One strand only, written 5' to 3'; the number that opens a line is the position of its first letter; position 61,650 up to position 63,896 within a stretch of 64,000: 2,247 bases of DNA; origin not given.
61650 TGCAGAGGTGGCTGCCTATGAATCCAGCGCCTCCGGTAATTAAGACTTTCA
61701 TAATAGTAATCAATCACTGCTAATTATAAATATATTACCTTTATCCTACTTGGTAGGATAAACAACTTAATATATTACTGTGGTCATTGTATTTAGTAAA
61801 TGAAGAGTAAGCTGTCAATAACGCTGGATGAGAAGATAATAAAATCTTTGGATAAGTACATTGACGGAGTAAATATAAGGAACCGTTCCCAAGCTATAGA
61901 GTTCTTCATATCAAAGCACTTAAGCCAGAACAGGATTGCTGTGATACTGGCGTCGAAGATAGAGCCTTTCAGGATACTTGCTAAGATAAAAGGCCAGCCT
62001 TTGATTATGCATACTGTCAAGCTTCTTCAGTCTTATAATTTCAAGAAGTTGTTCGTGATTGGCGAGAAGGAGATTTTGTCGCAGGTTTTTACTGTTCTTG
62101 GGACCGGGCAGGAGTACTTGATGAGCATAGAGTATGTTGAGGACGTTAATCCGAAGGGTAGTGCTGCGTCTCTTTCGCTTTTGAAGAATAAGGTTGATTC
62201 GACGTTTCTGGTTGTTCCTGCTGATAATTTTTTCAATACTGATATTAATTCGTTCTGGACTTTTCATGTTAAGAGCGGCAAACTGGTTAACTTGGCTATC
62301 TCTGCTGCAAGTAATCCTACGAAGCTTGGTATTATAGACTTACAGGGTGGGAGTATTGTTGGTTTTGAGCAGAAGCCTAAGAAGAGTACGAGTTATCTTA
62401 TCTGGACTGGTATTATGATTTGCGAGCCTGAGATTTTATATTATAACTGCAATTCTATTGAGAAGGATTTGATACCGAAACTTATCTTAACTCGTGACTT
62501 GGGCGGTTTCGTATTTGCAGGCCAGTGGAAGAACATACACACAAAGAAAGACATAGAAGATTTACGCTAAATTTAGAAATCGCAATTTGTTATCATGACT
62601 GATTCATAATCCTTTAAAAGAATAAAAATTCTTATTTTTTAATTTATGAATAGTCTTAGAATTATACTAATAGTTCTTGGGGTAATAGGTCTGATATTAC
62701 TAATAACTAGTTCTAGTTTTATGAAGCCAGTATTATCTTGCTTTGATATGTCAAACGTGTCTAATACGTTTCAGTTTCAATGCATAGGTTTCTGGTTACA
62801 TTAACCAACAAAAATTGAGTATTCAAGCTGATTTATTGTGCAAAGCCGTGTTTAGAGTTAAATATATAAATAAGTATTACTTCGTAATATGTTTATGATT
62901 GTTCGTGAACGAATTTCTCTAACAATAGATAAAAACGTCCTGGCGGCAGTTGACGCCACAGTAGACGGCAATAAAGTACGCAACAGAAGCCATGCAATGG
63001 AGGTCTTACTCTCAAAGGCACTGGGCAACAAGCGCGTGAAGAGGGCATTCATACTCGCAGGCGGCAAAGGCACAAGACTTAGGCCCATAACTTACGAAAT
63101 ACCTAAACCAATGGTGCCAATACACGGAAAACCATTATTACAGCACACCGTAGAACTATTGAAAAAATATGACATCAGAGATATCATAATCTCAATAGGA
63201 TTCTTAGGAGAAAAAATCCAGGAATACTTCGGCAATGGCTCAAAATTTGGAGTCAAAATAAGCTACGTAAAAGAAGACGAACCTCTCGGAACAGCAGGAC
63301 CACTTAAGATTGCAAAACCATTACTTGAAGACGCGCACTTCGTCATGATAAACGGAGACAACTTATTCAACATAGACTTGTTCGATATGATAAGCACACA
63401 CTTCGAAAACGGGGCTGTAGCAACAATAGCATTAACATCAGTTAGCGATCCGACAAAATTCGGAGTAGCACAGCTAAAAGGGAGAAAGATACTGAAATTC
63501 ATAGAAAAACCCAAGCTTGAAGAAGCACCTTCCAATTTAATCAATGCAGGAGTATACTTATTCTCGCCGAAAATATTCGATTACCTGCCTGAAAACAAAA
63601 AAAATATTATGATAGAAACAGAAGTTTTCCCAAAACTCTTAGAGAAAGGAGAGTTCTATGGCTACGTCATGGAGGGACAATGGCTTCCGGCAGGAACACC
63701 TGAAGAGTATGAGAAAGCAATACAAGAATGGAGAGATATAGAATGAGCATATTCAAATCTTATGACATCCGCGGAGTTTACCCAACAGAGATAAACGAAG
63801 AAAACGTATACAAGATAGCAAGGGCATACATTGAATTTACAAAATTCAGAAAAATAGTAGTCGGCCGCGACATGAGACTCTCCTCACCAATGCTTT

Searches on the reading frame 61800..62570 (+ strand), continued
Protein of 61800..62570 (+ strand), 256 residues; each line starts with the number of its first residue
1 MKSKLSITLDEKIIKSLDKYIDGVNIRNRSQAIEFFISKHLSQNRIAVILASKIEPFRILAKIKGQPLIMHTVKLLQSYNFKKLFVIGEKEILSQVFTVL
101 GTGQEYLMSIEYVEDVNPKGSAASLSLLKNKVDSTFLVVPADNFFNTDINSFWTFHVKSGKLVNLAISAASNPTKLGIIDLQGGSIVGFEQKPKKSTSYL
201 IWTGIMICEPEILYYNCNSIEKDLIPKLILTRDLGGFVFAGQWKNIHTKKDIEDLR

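Call 45: search_solved_structures(query=A2, max_evalue=0.01, show_alignments=2)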
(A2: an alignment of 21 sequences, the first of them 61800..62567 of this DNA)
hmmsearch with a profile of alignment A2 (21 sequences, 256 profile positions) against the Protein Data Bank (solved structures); distinct sequences matched with E-value up to 0.01: 35.
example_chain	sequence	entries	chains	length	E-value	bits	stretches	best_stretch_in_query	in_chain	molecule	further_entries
3hl3_A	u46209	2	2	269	1.6e-21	79.8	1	49-216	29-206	Glucose-1-phosphate thymidylyltransferase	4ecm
8yre_D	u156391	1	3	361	1.7e-18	69.9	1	60-251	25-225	Mannose-1-phosphate guanylyltransferase 1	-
7x8j_A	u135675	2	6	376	1.8e-18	69.9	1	60-251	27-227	Mannose-1-phosphate guanylyltransferase 1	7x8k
8x7s_B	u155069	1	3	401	4.2e-17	65.4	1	58-248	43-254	UTP--glucose-1-phosphate uridylyltransferase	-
7d72_K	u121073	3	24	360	2e-15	59.9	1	58-251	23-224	Mannose-1-phosphate guanyltransferase beta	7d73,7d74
7whr_B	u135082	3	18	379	1.5e-11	47.2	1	47-251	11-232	Nucleotidyl transferase family protein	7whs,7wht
5ify_A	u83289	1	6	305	1.2e-09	40.9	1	47-209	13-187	Glucose-1-phosphate thymidylyltransferase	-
1mp3_A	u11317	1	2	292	2.1e-09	40.1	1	47-216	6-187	GLUCOSE-1-PHOSPHATE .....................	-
3pkq_A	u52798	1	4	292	4.4e-09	39.1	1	47-216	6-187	Glucose-1-phosphate thymidylyltransferase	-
1mp5_A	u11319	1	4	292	5.6e-09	38.8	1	47-216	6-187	Y177F VARIANT OF S. ENTERICA RmlA BOUND TO UDP-GLUCOSE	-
1tzf_A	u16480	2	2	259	1.1e-08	37.8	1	117-251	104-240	Glucose-1-phosphate cytidylyltransferase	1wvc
1h5s_D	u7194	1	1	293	1.1e-08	37.8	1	48-217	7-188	Glucose-1-phosphate thymidylyltransferase 1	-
1h5r_B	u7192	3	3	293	1.6e-08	37.3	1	48-217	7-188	GLUCOSE-1-PHOSPHATE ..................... | Glucose-1-phosphate thymidylyltransferase 1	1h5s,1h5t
1h5r_A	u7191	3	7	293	1.6e-08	37.3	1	48-217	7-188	GLUCOSE-1-PHOSPHATE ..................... | Glucose-1-phosphate thymidylyltransferase 1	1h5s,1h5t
1mp4_A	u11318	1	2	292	1.8e-08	37.1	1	47-216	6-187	W224H Variant of S. Enterica RmlA Bound to UDP-Glucose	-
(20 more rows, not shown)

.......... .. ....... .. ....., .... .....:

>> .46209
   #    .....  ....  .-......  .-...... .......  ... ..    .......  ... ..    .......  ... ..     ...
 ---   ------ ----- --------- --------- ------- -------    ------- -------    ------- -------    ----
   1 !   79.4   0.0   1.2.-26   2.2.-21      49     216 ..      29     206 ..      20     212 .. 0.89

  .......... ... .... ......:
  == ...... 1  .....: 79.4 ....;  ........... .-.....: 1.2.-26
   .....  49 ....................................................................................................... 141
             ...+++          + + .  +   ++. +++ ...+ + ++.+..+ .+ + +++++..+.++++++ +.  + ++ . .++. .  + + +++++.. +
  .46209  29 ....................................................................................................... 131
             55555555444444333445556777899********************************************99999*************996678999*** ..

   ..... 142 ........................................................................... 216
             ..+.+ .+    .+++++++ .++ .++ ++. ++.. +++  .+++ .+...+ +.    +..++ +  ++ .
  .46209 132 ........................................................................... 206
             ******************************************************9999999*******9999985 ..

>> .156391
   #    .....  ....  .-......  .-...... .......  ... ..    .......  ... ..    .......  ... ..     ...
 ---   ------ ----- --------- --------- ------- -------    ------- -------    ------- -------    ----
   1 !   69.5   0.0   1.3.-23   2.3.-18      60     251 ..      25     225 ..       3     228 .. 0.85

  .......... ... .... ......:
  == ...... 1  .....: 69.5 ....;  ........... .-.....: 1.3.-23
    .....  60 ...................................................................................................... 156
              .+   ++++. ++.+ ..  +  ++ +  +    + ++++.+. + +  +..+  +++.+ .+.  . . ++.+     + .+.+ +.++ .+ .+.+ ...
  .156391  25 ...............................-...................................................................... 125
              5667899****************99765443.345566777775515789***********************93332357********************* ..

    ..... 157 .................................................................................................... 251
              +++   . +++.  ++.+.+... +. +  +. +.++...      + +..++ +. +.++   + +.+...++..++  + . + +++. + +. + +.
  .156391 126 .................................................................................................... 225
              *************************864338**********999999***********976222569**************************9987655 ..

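Call 50: predict_structure(alignment_id=A2)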
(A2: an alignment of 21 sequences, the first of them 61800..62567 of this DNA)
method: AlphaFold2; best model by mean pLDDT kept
length: 256 residues; sequences in the alignment: 21
mean_pLDDT: 85.4   pTM: 0.80
mean pLDDT of the five models: 85.4, 84.5, 84.5, 81.6, 80.2
residues with pLDDT >= 90: 174; 70-90: 39; 50-70: 13; < 50: 30
segments of 3 or more residues with pLDDT < 50: 1-12, 17-26, 37-42
pLDDT, mean of each block of 10 residues (from residue 1): 38 47 47 52 81 93 93 93 97 96 92 96 97 96 91 92 94 87 92 88 96 96 97 93 90 86
secondary structure, 60 per line:
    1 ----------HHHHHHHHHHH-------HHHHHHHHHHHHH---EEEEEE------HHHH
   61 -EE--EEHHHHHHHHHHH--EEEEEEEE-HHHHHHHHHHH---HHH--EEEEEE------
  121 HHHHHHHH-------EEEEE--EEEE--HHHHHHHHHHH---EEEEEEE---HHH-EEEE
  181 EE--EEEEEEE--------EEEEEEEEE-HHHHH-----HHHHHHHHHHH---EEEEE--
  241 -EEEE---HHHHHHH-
elements in order: H11-21 H29-41 E45-50 H57-60 H68-78 E81-88 H90-100 E109-114 H121-128 E136-140 E143-146 H149-159 E163-169 E177-182 E185-191 E200-208 H210-214 H220-230 E234-238 E242-245 H249-255

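Call 68: fold_search(model_id=the predicted structure, library=pdb)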
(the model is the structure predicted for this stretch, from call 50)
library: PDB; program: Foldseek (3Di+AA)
matches with E <= 10: 1681; with E <= 0.001: 634
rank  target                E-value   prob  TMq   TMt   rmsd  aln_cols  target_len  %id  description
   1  7x8j_A                9.2e-19  1.00  0.70  0.51   3.2       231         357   21  Arabidopsis GDP-D-mannose pyrophosphorylase (VTC1) structure (unliganded) (released 2022-05-18)
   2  7x8j_B                3.1e-18  1.00  0.70  0.51   3.2       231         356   21  Arabidopsis GDP-D-mannose pyrophosphorylase (VTC1) structure (unliganded) (released 2022-05-18)
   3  7x8k_B                3.1e-18  1.00  0.69  0.49   3.4       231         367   21  Arabidopsis GDP-D-mannose pyrophosphorylase (VTC1) structure (product-bound) (released 2022-05-18)
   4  7x8k_A                4.8e-18  1.00  0.70  0.50   3.2       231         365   21  Arabidopsis GDP-D-mannose pyrophosphorylase (VTC1) structure (product-bound) (released 2022-05-18)
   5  8x7s_B                5.4e-18  1.00  0.75  0.50   3.3       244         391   23  Crystal structure of tlr0611 (released 2024-11-27)
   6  8yre_D                6.1e-18  1.00  0.72  0.52   2.8       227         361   21  Crystal structure of Arabidopsis VTC1-KJC2 (released 2025-04-02)
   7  7x8k_C                6.1e-18  1.00  0.69  0.51   3.5       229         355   20  Arabidopsis GDP-D-mannose pyrophosphorylase (VTC1) structure (product-bound) (released 2022-05-18)
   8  3hl3_A                1.3e-17  1.00  0.75  0.78   2.7       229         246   22  2.76 Angstrom Crystal Structure of a Putative Glucose-1-Phosphate Thymidylyltransferase from Bacillus anthracis in Com (released 2009-06-09)
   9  8x7s_A                1.6e-17  1.00  0.75  0.50   3.1       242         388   23  Crystal structure of tlr0611 (released 2024-11-27)
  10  8yre_E                2.3e-17  1.00  0.70  0.51   3.0       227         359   22  Crystal structure of Arabidopsis VTC1-KJC2 (released 2025-04-02)
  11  8yre_F                2.6e-17  1.00  0.70  0.52   2.8       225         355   21  Crystal structure of Arabidopsis VTC1-KJC2 (released 2025-04-02)
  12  7d74_G                2.8e-17  1.00  0.74  0.53   2.3       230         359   20  Cryo-EM structure of GMPPA/GMPPB complex bound to GTP (state II) (released 2021-05-19)
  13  4ecm                  4.1e-17  1.00  0.74  0.77   3.0       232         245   23  2.3 Angstrom Crystal Structure of a Glucose-1-phosphate Thymidylyltransferase from Bacillus anthracis in Complex with Th (released 2012-04-04)
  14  5ids_A                4.6e-17  1.00  0.73  0.65   3.5       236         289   16  Crystal Structure of a Glucose-1-phosphate Thymidylyltransferase from Burkholderia vietnamiensis (released 2016-03-09)
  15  8x7s_C                6.4e-17  1.00  0.75  0.51   3.3       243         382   22  Crystal structure of tlr0611 (released 2024-11-27)
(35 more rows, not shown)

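Call 77: search_protein_families(library=pfam, proteins=[L010:2503-3615:-, L010:487-1557:-, L010:3765-5183:-, L022:2013-2924:-], max_evalue=0.001)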
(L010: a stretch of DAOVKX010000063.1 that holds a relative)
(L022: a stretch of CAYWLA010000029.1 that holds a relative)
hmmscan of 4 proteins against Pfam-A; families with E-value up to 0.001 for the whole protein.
L010:2503-3615:- (370 aa): 10 families
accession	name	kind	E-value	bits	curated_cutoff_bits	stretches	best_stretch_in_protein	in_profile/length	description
PF01370.27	Epimerase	-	1.7e-53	181.9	20.9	1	3-279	1-240/240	NAD dependent epimerase/dehydratase family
PF16363.11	GDP_Man_Dehyd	-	4.8e-49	168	27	2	170-341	141-331/332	GDP-mannose 4,6 dehydratase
PF01073.25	3Beta_HSD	-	2.1e-28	99.6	22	2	4-129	1-123/280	3-beta hydroxysteroid dehydrogenase/isomerase family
PF02719.21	Polysacc_synt_2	-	1.1e-19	71.2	20.2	2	3-121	1-127/293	Polysaccharide biosynthesis protein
PF07993.18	NAD_binding_4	-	1.1e-10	41.5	20.1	1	5-230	1-219/258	Male sterility protein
PF13460.12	NAD_binding_10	-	3.7e-10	40.4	27.2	1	7-128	1-104/184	NAD(P)H-binding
PF05368.20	NmrA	-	6.1e-08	33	27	1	3-78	5-78/298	NmrA-like family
PF00106.31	adh_short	-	1.6e-05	24.9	26.6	1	2-117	2-118/195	short chain dehydrogenase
PF04321.23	RmlD_sub_bind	-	2.9e-05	23.7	27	0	1-103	1-85/287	RmlD substrate binding domain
PF08659.16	KR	-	0.00084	19.7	22.6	0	3-80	3-85/180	KR domain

L010:487-1557:- (356 aa): 0 families

L010:3765-5183:- (472 aa): 2 families
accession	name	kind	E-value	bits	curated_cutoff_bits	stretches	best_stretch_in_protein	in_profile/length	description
PF04055.27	Radical_SAM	-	4.3e-28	99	29.5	1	209-368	3-166/166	Radical SAM superfamily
PF02310.24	B12-binding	-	3.2e-21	75.8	32.1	1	31-142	11-120/121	B12 binding domain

L022:2013-2924:- (303 aa): 0 families

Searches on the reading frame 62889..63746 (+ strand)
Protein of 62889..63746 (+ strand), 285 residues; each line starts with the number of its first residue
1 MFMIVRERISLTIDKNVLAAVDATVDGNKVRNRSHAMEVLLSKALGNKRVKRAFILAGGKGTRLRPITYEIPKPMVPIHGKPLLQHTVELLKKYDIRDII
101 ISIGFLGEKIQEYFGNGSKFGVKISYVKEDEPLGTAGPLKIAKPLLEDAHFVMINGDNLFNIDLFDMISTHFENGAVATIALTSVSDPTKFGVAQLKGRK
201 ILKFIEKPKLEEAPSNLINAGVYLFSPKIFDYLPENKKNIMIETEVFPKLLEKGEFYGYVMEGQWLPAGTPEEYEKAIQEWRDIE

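Call 7: search_protein_families(library=pfam, proteins=[window:62889-63746:+], max_evalue=0.01)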
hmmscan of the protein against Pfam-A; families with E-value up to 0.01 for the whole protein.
window:62889-63746:+ (285 aa): 4 families
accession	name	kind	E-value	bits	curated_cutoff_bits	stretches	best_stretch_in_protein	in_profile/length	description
PF00483.29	NTP_transferase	-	5.4e-52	177.2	21.2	1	53-280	2-241/245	Nucleotidyl transferase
PF12804.13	NTP_transf_3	-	3.5e-11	44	27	1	53-176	1-115/160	MobA-like NTP transferase domain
PF01128.25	IspD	-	0.0056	16.9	27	0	54-102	4-50/221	2-C-methyl-D-erythritol 4-phosphate cytidylyltransferase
PF01402.27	RHH_1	-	0.0058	17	20.5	0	8-45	1-37/39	Ribbon-helix-helix protein, copG family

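Call 56: find_homologous_proteins(query=window:62895-63743:+, max_evalue=1e-20)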
Query window:62895-63743:+ (283 aa): 7500 proteins with E <= 1e-20 among 8000 candidates; the best 120 are listed.
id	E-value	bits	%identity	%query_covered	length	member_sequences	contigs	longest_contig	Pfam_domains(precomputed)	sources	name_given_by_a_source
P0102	6.1e-184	628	100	100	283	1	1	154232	PF00483.30,PF12804.14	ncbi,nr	ncbi:Bifunctional protein GlmU [Candidatus Tiddalikarchaeum anstoanum]|nr:Bifunctional protein GlmU 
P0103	6.0e-147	506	78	100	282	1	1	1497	PF00483.30,PF12804.14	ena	-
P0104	1.2e-145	502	78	100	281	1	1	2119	PF00483.30,PF12804.14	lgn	-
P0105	3.6e-145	501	77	100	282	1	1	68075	PF00483.30,PF12804.14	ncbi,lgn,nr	ncbi:MAG: nucleotidyltransferase family protein [Nanoarchaeota archaeon]|nr:nucleotidyltransferase f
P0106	6.8e-144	496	77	100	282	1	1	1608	PF00483.30,PF12804.14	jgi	jgi:NDP-sugar pyrophosphorylase family protein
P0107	1.1e-139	483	73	100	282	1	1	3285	PF00483.30,PF12804.14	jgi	jgi:NDP-sugar pyrophosphorylase family protein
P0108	8.3e-139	480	74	99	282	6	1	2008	PF00483.30,PF12804.14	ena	-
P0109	3.1e-138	478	74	100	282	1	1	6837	PF00483.30,PF12804.14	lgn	-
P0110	3.7e-138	478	73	99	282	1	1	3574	PF00483.30,PF12804.14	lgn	-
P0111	2.9e-137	475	72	100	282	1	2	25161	PF00483.30,PF12804.14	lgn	-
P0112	6.6e-137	473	75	99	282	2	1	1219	PF00483.30,PF12804.14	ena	-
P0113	2.8e-136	471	73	99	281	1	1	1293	PF00483.30,PF12804.14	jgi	-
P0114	1.8e-134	466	75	100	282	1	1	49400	PF00483.30,PF12804.14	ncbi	-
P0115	2.4e-134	465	72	99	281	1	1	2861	PF00483.30,PF12804.14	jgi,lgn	jgi:NDP-sugar pyrophosphorylase family protein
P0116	3.8e-134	464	73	100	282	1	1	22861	PF00483.30,PF12804.14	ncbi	-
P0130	2.4e-128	445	67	100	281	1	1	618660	PF00483.30,PF12804.14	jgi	jgi:NDP-sugar pyrophosphorylase family protein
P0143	2.3e-108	380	58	99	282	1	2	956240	PF00483.30,PF12804.14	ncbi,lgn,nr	ncbi:MAG: sugar phosphate nucleotidyltransferase [Candidatus Nanoarchaeia archaeon]|nr:sugar phospha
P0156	8.0e-105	368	56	100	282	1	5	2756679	PF00483.30,PF12804.14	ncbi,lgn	ncbi:MAG: sugar phosphate nucleotidyltransferase [Candidatus Atabeyarchaeum deiterrae]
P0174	1.8e-103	364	57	99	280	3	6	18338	PF00483.30,PF12804.14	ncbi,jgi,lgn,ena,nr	ncbi:hypothetical protein BEH94_02650 [Candidatus Altiarchaeales archaeon WOR_SM1_SCG]|nr:hypothetic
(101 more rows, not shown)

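Call 57: find_encoding_contigs(protein=P0143, flank=2500, max_places=1)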
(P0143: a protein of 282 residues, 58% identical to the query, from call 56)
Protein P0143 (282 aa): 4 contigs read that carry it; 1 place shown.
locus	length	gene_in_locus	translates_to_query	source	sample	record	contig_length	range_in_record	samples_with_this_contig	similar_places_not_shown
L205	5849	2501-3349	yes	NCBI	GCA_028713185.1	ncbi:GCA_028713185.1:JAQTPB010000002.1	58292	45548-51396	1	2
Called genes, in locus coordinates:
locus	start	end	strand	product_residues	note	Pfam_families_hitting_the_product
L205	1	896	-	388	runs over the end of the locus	PF00535:Glycos_transf_2, PF13641:Glyco_tranf_2_3 (weak)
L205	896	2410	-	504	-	PF01943:Polysacc_synt, PF13440:Polysacc_synt_3, PF01554:MatE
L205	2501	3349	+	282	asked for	PF00483:NTP_transferase, PF12804:NTP_transf_3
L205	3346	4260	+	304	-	PF01073:3Beta_HSD, PF01370:Epimerase, PF02719:Polysacc_synt_2, PF04321:RmlD_sub_bind, PF13460:NAD_binding_10, PF16363:GDP_Man_Dehyd, PF07993:NAD_binding_4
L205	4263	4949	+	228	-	PF00535:Glycos_transf_2 (weak)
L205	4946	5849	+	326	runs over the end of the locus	PF00483:NTP_transferase, PF12804:NTP_transf_3, PF25084:LbH_EIF2B, PF00132:Hexapep (faint), PF24894:Hexapep_GlmU (weak), PF25087:GMPPB_C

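Call 58: find_encoding_contigs(protein=P0156, flank=2500, max_places=1)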
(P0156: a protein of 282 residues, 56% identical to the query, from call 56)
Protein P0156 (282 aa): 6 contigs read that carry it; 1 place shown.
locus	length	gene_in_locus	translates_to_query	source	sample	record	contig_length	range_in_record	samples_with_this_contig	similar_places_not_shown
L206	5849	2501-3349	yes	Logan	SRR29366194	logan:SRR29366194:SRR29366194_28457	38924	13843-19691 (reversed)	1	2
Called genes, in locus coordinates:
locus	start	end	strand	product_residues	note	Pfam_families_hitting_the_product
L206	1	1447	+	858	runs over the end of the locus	PF02516:STT3, PF13231:PMT_2, PF22627:AglB_core-like (weak)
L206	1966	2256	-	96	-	PF01998:DUF131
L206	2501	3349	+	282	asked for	PF00483:NTP_transferase, PF12804:NTP_transf_3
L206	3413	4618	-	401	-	PF04389:Peptidase_M28 (weak), PF01546:Peptidase_M20, PF07687:M20_dimer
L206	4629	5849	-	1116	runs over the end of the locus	PF01978:TrmB (weak), PF12802:MarR_2 (weak), PF01442:Apolipoprotein (faint)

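Call 59: find_encoding_contigs(protein=P0174, flank=2500, max_places=1)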
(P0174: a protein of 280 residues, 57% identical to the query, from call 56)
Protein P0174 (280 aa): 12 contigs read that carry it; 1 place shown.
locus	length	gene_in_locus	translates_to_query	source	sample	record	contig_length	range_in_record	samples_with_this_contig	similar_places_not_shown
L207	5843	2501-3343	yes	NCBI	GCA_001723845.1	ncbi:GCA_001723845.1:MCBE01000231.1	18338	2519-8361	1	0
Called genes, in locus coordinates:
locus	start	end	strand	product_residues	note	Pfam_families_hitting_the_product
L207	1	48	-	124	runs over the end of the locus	PF06397:Desulfoferrod_N, PF01880:Desulfoferrodox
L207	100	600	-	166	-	PF13668:Ferritin_2 (faint), PF00210:Ferritin, PF02915:Rubrerythrin (faint)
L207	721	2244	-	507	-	PF00682:HMGL-like, PF22617:HCS_D2, PF08502:LeuA_dimer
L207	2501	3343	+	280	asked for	PF00483:NTP_transferase, PF12804:NTP_transf_3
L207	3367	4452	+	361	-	PF01380:SIS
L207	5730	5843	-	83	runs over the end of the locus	-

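Call 60: find_encoding_contigs(protein=P0130, flank=2500, max_places=1)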
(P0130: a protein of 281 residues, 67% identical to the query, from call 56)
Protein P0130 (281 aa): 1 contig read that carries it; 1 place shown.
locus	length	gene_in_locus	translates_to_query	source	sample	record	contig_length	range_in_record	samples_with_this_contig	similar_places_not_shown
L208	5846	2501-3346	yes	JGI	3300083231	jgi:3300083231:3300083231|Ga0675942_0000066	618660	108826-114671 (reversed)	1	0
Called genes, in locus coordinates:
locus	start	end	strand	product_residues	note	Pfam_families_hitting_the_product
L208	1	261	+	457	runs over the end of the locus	PF02310:B12-binding, PF04055:Radical_SAM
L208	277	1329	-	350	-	PF04055:Radical_SAM, PF13186:SPASM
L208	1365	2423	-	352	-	PF04055:Radical_SAM, PF13186:SPASM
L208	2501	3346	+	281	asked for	PF00483:NTP_transferase, PF12804:NTP_transf_3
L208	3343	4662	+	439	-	PF02878:PGM_PMM_I, PF02879:PGM_PMM_II, PF02880:PGM_PMM_III, PF00408:PGM_PMM_IV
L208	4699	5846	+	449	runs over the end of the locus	PF02878:PGM_PMM_I, PF02879:PGM_PMM_II, PF02880:PGM_PMM_III, PF00408:PGM_PMM_IV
